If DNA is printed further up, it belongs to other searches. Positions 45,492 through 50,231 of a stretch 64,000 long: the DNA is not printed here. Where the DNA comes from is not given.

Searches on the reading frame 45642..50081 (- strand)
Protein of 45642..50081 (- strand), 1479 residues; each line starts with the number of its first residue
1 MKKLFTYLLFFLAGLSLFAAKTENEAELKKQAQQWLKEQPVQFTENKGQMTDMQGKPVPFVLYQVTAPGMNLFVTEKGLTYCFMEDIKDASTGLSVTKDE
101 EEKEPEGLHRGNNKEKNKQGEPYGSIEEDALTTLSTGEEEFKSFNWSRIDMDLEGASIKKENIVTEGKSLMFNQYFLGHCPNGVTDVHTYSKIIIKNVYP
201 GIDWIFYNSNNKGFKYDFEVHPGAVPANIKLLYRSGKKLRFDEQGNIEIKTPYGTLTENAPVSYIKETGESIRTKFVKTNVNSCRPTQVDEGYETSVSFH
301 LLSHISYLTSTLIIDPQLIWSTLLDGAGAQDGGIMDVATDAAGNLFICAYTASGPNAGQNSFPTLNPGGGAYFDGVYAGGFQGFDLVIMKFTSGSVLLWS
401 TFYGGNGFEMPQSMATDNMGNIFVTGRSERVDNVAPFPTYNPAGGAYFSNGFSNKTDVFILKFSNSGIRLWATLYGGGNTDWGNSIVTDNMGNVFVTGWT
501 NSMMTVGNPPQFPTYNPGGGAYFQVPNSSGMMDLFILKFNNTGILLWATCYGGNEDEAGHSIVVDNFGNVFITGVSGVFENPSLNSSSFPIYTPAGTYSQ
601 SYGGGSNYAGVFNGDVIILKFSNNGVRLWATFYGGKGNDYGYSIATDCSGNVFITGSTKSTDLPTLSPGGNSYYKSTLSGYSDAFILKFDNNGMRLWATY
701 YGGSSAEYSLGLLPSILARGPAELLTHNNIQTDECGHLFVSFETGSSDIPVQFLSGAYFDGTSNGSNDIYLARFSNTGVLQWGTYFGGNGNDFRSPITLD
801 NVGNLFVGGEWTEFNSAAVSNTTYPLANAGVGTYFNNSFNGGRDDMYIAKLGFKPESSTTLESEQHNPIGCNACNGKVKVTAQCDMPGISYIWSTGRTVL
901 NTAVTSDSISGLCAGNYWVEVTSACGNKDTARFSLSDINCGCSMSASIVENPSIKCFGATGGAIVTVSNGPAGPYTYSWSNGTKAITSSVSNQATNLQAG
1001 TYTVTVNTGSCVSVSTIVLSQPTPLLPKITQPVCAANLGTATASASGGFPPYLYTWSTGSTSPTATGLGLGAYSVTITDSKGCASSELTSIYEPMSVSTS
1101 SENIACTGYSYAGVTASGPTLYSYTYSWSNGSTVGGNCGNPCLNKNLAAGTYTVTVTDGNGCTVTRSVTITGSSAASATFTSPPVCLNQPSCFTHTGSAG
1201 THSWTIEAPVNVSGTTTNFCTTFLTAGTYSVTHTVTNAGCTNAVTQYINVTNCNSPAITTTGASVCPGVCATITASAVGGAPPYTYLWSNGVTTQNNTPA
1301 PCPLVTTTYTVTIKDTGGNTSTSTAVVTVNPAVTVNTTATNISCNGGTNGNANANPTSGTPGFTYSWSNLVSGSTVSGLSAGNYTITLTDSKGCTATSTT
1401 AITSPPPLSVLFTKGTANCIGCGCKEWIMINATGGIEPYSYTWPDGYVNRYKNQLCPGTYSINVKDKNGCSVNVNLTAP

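Call 9: search_protein_families(library=pfam, proteins=[window:45642-50081:-])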
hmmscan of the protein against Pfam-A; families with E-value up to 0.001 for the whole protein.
window:45642-50081:- (1479 aa): 3 families
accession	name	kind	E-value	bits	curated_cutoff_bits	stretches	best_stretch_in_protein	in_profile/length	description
PF25778.1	DUF7948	-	1.8e-43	149.5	27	1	43-316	1-213/214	Domain of unknown function (DUF7948)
PF06739.17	SBBP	-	8.5e-29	99.7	20.5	2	629-664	2-38/38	Beta-propeller repeat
PF13573.12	SprB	-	1.8e-25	88.7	28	4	1337-1370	2-35/37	SprB repeat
